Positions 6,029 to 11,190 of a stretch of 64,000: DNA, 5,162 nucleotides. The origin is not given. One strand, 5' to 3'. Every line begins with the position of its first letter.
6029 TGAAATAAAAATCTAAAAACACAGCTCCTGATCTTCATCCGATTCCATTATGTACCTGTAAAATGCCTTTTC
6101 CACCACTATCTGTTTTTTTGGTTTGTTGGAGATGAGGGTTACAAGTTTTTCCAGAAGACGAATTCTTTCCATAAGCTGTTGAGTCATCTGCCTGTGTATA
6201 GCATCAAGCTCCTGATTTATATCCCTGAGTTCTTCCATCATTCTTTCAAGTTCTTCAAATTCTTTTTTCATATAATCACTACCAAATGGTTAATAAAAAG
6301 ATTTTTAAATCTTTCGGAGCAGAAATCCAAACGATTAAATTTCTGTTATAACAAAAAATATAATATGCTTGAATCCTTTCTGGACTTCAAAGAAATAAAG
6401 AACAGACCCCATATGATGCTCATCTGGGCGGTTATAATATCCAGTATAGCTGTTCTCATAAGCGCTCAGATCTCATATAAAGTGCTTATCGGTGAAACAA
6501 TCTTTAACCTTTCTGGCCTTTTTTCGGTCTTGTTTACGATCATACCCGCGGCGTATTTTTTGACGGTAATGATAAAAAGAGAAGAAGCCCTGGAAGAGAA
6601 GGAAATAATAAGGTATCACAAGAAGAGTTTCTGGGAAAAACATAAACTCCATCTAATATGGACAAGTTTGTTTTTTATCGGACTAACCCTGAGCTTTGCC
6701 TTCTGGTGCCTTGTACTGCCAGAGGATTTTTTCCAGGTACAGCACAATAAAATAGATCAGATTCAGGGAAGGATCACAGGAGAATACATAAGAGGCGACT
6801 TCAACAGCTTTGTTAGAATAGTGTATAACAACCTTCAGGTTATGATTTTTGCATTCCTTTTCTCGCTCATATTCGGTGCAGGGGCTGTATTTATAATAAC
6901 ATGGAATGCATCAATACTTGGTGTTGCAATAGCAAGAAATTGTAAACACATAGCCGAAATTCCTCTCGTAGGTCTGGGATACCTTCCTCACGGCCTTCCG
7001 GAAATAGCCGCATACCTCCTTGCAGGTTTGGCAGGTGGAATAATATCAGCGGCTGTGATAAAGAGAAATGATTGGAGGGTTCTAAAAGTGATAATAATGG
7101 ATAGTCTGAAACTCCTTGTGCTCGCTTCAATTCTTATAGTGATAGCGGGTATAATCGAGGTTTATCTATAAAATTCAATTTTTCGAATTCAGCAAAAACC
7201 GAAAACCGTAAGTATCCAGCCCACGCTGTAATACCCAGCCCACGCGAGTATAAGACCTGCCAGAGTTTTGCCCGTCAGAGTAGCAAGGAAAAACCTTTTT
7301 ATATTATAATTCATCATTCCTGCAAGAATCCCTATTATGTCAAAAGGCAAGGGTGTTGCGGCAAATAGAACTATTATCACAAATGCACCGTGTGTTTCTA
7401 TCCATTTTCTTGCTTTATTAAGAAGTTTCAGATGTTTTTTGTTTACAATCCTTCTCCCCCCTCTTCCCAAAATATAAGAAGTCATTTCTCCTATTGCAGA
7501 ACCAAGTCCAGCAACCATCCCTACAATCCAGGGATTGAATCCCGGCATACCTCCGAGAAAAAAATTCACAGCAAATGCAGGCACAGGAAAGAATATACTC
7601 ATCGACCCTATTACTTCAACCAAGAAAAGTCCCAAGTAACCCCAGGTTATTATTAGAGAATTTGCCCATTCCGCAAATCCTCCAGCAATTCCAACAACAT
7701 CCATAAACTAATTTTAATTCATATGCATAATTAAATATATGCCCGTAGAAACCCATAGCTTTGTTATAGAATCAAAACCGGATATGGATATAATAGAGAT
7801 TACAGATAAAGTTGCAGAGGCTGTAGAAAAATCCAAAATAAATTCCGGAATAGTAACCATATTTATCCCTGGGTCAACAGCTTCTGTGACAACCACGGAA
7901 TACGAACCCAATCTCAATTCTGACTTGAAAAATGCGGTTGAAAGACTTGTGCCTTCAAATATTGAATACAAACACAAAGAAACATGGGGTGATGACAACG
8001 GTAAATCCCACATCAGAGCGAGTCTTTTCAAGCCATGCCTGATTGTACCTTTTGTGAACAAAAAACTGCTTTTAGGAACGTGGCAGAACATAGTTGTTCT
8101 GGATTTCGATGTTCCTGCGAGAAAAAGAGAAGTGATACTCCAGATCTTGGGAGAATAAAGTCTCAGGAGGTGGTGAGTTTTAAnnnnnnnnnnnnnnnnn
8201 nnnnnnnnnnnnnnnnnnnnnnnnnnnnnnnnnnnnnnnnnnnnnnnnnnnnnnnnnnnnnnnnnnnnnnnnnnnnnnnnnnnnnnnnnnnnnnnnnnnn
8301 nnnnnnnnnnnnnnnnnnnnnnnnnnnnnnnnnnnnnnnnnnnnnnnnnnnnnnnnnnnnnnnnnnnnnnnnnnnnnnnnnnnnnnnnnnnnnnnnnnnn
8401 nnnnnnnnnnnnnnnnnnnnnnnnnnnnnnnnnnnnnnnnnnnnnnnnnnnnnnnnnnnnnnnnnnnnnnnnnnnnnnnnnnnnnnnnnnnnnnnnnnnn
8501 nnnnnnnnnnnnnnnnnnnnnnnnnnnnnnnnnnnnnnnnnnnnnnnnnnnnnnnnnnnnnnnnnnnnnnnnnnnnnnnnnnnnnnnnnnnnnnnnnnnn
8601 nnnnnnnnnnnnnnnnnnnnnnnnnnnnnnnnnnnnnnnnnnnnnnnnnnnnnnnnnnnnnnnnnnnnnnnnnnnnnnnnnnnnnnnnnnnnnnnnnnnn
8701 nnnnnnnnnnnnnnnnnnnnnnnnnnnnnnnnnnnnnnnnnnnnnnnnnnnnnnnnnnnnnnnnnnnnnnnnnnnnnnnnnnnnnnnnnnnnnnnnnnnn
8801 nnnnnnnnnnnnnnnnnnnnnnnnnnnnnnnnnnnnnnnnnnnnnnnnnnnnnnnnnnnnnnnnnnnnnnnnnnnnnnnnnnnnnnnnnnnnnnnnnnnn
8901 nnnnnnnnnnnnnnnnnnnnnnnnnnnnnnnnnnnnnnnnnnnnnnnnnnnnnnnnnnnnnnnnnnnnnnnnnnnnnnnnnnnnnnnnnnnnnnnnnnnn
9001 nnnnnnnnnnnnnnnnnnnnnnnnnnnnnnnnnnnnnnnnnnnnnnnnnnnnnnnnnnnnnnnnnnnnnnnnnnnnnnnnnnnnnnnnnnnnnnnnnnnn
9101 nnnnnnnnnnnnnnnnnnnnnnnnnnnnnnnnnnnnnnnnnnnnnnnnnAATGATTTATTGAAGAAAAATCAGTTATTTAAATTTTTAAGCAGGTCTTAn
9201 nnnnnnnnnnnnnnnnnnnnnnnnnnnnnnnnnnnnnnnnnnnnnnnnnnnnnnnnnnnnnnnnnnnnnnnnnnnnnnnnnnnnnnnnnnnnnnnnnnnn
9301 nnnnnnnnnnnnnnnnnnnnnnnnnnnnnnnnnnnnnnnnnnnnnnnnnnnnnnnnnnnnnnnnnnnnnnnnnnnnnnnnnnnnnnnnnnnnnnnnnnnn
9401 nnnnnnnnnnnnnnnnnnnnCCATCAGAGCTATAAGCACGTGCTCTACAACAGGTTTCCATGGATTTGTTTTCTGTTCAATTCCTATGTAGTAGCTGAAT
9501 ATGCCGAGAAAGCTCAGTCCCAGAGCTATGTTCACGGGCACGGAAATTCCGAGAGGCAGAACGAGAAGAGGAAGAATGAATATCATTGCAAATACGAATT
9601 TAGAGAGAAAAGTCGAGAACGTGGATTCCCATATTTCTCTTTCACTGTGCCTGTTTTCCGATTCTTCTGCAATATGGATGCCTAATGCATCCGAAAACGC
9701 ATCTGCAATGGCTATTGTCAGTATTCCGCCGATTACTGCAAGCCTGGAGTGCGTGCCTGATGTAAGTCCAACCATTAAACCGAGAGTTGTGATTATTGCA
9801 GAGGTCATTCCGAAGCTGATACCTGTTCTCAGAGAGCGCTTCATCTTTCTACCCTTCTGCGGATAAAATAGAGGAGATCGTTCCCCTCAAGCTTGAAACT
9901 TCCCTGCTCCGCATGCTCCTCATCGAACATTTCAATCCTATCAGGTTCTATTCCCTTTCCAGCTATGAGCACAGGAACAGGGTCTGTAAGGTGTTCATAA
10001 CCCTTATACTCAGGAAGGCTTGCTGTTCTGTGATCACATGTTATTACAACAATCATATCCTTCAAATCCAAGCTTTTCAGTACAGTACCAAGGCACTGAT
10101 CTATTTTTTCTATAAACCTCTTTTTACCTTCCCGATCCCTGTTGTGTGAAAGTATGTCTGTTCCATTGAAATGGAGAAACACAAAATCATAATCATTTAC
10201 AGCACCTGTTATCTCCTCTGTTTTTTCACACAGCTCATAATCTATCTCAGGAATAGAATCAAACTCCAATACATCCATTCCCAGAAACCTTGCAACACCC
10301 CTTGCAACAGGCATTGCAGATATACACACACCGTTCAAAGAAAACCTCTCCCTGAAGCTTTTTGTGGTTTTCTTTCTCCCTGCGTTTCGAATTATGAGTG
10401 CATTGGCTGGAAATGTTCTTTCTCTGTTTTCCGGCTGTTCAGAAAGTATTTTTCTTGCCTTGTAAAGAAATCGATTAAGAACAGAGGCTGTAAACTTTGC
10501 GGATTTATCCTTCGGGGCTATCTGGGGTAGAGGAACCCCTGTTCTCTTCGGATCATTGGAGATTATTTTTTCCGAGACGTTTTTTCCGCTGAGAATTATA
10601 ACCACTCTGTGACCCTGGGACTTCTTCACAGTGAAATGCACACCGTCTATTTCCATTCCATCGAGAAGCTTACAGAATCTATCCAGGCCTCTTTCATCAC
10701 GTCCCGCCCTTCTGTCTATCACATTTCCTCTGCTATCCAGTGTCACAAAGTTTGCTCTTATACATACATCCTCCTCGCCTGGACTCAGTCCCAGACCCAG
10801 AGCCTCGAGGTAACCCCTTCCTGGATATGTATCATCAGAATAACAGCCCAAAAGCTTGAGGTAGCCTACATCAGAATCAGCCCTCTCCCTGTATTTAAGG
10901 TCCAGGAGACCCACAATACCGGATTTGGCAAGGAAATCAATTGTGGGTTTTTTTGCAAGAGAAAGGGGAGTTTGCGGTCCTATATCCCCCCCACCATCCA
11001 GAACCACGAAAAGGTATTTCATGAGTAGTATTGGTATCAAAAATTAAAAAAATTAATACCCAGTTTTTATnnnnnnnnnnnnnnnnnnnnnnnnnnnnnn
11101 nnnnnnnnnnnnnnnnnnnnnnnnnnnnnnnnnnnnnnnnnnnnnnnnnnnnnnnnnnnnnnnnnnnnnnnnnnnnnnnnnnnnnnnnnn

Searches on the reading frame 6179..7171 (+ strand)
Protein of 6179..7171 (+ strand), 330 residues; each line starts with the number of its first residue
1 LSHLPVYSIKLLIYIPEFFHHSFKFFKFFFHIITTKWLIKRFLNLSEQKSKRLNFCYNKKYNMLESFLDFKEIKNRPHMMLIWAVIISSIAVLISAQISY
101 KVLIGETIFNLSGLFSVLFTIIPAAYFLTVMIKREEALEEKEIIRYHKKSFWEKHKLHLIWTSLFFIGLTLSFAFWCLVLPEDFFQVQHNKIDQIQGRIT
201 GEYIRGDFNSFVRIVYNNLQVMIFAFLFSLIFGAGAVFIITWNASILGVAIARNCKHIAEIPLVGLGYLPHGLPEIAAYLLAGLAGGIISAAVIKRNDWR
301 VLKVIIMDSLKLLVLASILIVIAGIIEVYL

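Call 34: search_protein_families(library=pfam, proteins=[window:6179-7171:+], max_evalue=0.0001)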
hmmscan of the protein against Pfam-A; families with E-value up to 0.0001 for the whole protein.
window:6179-7171:+ (330 aa): 1 family
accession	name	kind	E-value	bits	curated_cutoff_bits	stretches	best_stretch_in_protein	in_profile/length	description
PF01944.22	SpoIIM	-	4.1e-20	72.8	26.9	1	165-330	3-161/163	Stage II sporulation protein M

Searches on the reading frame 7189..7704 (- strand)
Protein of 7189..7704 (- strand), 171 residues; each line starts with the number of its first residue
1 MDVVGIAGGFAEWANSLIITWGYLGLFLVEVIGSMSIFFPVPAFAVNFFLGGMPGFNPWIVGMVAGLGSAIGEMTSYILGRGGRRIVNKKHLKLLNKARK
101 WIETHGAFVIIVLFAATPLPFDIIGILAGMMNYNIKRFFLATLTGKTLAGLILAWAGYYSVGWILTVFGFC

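Call 34: search_protein_families(library=pfam, proteins=[window:7189-7704:-], max_evalue=0.0001)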
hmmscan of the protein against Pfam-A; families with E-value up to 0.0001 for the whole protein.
window:7189-7704:- (171 aa): 1 family
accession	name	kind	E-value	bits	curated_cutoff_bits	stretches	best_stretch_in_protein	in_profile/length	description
PF09335.16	VTT_dom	-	1.7e-17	64.5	33.9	1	50-158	10-122/123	VTT domain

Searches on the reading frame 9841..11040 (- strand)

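Call 34: search_protein_families(library=pfam, proteins=[window:9841-11040:-], max_evalue=0.0001)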
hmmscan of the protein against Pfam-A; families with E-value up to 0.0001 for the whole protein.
window:9841-11040:- (399 aa): 2 families
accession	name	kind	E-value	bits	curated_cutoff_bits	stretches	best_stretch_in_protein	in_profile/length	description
PF01676.23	Metalloenzyme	-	3.3e-36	125.5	24.3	1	7-382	1-237/252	Metalloenzyme superfamily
PF10143.14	PhosphMutase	-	4.5e-33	115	21.5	1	38-205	1-170/170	2,3-bisphosphoglycerate-independent phosphoglycerate mutase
